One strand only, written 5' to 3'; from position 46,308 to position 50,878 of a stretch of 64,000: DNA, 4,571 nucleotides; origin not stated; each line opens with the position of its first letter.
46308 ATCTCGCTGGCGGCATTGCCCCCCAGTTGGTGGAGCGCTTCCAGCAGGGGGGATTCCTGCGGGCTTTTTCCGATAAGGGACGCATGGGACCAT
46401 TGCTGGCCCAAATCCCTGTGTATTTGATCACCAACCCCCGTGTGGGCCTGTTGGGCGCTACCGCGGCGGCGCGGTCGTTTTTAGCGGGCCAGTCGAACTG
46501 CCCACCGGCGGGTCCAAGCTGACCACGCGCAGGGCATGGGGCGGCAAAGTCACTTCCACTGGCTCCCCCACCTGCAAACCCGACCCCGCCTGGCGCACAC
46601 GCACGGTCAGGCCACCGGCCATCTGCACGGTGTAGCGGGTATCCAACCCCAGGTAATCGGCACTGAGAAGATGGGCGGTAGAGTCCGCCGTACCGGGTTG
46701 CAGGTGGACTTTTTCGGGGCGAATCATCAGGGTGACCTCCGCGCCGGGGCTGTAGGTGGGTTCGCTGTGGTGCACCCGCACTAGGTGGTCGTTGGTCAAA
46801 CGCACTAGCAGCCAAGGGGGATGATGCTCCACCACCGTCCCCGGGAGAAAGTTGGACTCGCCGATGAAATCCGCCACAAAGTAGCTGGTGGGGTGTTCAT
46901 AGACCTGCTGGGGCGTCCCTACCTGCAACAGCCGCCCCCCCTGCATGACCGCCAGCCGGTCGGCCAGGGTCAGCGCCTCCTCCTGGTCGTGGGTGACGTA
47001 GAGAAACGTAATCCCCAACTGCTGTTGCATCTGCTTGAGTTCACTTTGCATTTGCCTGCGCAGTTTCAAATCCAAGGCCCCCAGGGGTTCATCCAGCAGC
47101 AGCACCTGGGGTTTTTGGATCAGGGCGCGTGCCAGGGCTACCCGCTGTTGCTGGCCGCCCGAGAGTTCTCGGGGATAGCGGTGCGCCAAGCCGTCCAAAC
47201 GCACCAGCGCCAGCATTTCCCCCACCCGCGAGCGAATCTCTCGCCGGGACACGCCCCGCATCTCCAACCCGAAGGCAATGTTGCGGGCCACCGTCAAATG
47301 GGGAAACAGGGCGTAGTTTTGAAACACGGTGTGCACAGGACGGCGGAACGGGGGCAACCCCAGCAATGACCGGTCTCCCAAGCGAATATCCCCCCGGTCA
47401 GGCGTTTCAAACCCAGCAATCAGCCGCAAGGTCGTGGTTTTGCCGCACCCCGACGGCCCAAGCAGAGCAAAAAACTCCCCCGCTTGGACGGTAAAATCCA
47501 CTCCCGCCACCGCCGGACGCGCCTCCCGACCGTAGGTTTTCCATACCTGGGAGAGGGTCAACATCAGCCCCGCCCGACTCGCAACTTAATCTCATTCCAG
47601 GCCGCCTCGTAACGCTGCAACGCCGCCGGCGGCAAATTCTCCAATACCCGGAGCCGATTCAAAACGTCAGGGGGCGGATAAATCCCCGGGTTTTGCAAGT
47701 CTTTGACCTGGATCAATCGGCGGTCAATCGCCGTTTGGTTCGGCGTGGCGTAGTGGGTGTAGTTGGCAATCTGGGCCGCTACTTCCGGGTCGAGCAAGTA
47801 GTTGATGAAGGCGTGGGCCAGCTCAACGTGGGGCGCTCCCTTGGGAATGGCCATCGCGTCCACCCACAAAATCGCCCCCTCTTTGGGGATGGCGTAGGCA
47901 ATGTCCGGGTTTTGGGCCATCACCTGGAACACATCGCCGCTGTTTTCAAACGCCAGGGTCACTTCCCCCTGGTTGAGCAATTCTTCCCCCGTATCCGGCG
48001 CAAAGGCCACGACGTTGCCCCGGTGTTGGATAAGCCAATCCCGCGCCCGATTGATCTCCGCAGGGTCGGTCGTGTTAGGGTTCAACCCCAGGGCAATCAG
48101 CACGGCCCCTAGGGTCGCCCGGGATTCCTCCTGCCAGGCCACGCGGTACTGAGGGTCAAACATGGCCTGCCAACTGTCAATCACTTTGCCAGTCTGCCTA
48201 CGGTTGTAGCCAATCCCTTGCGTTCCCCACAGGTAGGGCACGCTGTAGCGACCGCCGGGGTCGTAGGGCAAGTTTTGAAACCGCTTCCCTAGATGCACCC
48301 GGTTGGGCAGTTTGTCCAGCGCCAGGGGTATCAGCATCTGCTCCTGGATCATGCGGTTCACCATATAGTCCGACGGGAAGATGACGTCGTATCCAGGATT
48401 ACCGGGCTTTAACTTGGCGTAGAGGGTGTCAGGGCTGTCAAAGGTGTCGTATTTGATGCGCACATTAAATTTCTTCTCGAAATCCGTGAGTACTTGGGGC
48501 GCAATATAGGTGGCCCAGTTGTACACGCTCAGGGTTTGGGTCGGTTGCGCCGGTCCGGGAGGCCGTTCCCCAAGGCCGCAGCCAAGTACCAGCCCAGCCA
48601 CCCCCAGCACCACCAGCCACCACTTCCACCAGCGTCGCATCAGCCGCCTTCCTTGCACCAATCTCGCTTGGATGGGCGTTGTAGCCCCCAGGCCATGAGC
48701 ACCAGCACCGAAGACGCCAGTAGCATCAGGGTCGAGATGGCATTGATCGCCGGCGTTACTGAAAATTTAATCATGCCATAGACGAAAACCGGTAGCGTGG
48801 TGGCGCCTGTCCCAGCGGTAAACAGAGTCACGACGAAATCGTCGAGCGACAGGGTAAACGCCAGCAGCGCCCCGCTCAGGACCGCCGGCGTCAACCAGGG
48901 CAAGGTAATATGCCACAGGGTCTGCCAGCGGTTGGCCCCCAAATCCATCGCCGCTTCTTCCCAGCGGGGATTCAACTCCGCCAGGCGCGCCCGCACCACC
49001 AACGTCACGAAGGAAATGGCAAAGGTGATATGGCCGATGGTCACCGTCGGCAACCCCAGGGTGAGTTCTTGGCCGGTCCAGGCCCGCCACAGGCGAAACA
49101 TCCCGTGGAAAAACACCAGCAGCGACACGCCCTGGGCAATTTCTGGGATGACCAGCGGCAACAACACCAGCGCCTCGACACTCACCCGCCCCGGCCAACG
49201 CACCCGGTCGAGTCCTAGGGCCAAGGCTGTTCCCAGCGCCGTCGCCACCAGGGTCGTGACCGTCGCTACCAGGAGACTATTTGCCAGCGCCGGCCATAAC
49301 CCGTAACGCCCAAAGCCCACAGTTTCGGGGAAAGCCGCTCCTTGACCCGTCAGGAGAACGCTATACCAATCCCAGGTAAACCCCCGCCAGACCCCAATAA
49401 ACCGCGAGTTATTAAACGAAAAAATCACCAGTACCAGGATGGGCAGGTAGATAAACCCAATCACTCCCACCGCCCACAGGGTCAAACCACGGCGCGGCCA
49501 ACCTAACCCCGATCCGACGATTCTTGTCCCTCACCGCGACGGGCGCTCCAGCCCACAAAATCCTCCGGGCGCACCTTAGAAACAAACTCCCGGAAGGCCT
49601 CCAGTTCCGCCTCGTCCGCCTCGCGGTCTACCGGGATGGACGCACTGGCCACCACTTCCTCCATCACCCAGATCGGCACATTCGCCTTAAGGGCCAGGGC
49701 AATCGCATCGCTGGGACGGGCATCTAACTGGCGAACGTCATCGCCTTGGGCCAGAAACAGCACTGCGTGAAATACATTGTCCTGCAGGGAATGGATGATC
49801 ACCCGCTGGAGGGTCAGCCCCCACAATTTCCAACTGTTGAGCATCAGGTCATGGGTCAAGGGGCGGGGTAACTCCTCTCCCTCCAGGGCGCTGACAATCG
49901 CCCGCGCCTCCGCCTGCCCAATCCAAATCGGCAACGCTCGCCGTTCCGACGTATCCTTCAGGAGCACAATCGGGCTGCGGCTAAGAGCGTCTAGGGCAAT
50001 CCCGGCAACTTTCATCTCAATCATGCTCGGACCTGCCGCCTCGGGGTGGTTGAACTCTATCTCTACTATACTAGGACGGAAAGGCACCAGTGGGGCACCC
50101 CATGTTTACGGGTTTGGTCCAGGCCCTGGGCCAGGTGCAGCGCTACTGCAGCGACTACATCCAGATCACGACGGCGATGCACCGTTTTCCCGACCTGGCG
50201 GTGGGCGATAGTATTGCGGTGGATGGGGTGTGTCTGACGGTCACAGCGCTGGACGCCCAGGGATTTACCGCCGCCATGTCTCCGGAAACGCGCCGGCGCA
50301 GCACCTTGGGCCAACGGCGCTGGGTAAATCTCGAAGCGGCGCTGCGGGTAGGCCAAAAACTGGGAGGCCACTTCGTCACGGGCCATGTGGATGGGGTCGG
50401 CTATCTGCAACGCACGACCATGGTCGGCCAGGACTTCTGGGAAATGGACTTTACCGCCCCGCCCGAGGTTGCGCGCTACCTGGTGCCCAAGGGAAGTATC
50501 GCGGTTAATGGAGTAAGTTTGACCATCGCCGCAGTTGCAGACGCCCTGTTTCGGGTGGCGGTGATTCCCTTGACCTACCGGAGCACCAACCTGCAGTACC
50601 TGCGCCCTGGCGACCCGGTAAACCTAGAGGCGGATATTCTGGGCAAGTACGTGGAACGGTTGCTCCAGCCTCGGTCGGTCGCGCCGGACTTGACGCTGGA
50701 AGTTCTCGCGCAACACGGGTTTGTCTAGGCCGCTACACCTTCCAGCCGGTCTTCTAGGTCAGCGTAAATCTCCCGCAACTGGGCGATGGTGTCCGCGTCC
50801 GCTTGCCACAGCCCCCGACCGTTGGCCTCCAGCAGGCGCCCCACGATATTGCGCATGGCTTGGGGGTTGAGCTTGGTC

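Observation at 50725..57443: Green-bacterial-type bchI-bchD-bchH Mg-chelatase operon in an oxygenic cyanobacterium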

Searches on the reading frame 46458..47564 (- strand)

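Call 3: search_protein_families(library=ncbifam, proteins=[window:46458-47564:-])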
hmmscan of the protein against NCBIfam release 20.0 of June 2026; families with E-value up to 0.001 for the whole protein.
window:46458-47564:- (368 aa): 188 families (the best 25 are shown)
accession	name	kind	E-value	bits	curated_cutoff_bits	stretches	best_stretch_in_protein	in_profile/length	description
NF006987.0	PRK09452.1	equivalog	9.3e-113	376.7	482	1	2-294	18-307/378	spermidine/putrescine ABC transporter ATP-binding protein PotA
TIGR01187.1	potA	subfamily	4.6e-109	364.4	355.6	1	34-319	1-291/325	polyamine ABC transporter ATP-binding protein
TIGR03265.1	PhnT2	equivalog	1.2e-107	360.2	457.7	1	2-346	5-350/353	putative 2-aminoethylphosphonate ABC transporter ATP-binding protein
NF043075.1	MMSYN1_0197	equivalog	1.3e-103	346.5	550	1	2-315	3-308/341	spermidine/putrescine ABC transporter ATP-binding protein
NF008653.0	PRK11650.1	subfamily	2.4e-97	326.2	432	1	2-347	4-346/357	sn-glycerol-3-phosphate ABC transporter ATP-binding protein UgpC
NF008621.0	PRK11607.1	equivalog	1.8e-91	306.8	613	1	14-294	30-310/377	putrescine ABC transporter ATP-binding subunit PotG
TIGR03258.1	PhnT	equivalog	6.5e-90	301.7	499.15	1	19-329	24-336/359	2-aminoethylphosphonate ABC transport system ATP-binding subunit PhnT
NF008513.0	PRK11432.1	equivalog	1.7e-87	293.6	496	1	2-316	7-314/351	ferric ABC transporter ATP-binding protein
NF040840.2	tungstate_WtpC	equivalog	4.2e-85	286.1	440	1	19-290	16-280/347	tungstate ABC transporter ATP-binding protein WtpC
TIGR00968.1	3a0106s01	subfamily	1.4e-83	280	342.75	1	4-239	3-236/237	sulfate ABC transporter ATP-binding protein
NF008233.0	PRK11000.1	equivalog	3.6e-83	279.4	568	1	3-318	5-321/369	maltose/maltodextrin ABC transporter ATP-binding protein MalK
NF040933.2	ABC_arch_GlcV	equivalog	1.3e-81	274.3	450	1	3-295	4-295/357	glucose ABC transporter ATP-binding protein GlcV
NF008105.0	PRK10851.1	equivalog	1.6e-73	247.5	502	1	4-247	5-250/362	sulfate/thiosulfate ABC transporter ATP-binding protein CysA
TIGR01186.1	proV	subfamily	2.2e-67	227.7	326.6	1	18-240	8-236/363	betaine/proline/choline family ABC transporter ATP-binding protein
TIGR03415.1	ABC_choXWV_ATP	equivalog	6.3e-63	213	483.75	1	18-240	39-271/382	choline ABC transporter ATP-binding protein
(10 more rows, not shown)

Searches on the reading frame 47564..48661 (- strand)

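Call 3: search_protein_families(library=ncbifam, proteins=[window:47564-48661:-])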
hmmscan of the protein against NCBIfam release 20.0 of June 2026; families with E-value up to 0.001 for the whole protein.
window:47564-48661:- (365 aa): 6 families
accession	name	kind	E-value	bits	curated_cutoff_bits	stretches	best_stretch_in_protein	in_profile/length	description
NF007048.0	PRK09501.1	equivalog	3e-58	197.4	582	1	13-356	3-342/348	spermidine/putrescine ABC transporter substrate-binding protein PotD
NF007962.0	PRK10682.1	equivalog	7.1e-57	193.1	636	1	38-359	26-367/370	spermidine/putrescine ABC transporter substrate-binding protein PotF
NF043073.1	MMSYN1_0195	equivalog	1.3e-26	93.1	1250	2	44-119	600-673/1021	spermidine/putrescine ABC transporter permease/substrate-binding protein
NF041888.1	ABC_SBP_YdcS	equivalog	6.7e-14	51.5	725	1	57-171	54-168/379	putative ABC transporter substrate-binding protein YdcS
NF008633.1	PRK11622.1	subfamily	9.4e-05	21.4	203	1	226-356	257-393/397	ABC transporter substrate-binding protein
TIGR01254.1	sfuA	subfamily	0.00027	20.3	93.4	1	56-300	22-261/306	thiamine ABC transporter substrate-binding protein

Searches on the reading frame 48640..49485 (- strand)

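Call 3: search_protein_families(library=ncbifam, proteins=[window:48640-49485:-])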
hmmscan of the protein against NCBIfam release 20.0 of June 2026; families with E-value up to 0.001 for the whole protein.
window:48640-49485:- (281 aa): 33 families (the best 25 are shown)
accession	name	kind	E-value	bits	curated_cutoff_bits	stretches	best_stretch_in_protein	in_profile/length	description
NF007047.0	PRK09500.1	equivalog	3e-56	190.9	326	1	4-271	10-254/257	spermidine/putrescine ABC transporter permease PotC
NF007889.0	PRK10592.1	equivalog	1.2e-51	176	476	1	9-269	20-264/281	putrescine ABC transporter permease PotI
NF043073.1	MMSYN1_0195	equivalog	2.1e-39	135.5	1250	1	8-266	13-244/1021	spermidine/putrescine ABC transporter permease/substrate-binding protein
TIGR02141.1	modB_ABC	equivalog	3.7e-31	108.4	182.6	1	70-266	3-204/208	molybdate ABC transporter permease subunit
TIGR01581.1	Mo_ABC_porter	hypoth_equivalog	6.2e-30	104.4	210.3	1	66-263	22-224/225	ABC transporter permease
TIGR00969.1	3a0106s02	subfamily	6.6e-25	88.1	240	1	66-265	62-266/272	sulfate ABC transporter permease subunit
NF008208.0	PRK10971.1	equivalog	8.1e-25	87.8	415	1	70-269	63-267/277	sulfate/thiosulfate ABC transporter permease CysT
TIGR02139.1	permease_CysT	equivalog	6.2e-23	81.7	246.1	1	66-273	51-263/265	sulfate ABC transporter permease subunit CysT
TIGR03262.1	PhnU2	equivalog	2.2e-22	79.4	593.25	1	62-265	51-252/546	putative 2-aminoethylphosphonate ABC transporter permease subunit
NF006939.0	PRK09421.1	equivalog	1.7e-20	73.4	262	1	64-264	9-212/230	molybdate ABC transporter permease subunit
NF040839.1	tungstate_WtpB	equivalog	3.5e-19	69.4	340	1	64-262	43-242/251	tungstate ABC transporter permease WtpB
TIGR03255.1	PhnV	equivalog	9.7e-19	68.1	358.7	1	6-266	21-261/270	2-aminoethylphosphonate ABC transport system, membrane component PhnV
TIGR02140.1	permease_CysW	equivalog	2e-18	66.8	329.1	1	66-263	48-251/261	sulfate ABC transporter permease subunit CysW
NF011624.0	PRK15050.1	equivalog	6.5e-14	51.7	247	1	65-259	73-276/297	2-aminoethylphosphonate ABC transporter permease subunit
TIGR03226.1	PhnU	equivalog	2.6e-12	46.8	283.45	1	66-260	92-294/311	2-aminoethylphosphonate ABC transporter permease subunit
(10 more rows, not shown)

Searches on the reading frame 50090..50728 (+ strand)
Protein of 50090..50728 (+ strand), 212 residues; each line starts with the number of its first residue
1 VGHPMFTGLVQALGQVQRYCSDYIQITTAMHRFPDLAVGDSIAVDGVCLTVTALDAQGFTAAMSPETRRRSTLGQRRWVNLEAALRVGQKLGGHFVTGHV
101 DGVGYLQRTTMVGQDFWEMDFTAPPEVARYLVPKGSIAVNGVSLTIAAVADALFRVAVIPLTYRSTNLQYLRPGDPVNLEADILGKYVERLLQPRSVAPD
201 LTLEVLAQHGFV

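Call 3: search_protein_families(library=ncbifam, proteins=[window:50090-50728:+])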
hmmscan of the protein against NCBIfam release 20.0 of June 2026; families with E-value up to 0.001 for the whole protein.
window:50090-50728:+ (212 aa): 3 families
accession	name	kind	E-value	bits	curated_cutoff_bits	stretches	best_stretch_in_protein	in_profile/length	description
NF006767.1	PRK09289.1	equivalog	2.3e-62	209.7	155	1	5-192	1-192/192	riboflavin synthase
TIGR00187.1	ribE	equivalog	3.6e-57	192.8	156.6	1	5-193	1-196/207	riboflavin synthase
NF009566.0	PRK13020.1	equivalog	7.2e-43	146.1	180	1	5-187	1-189/206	riboflavin synthase subunit alpha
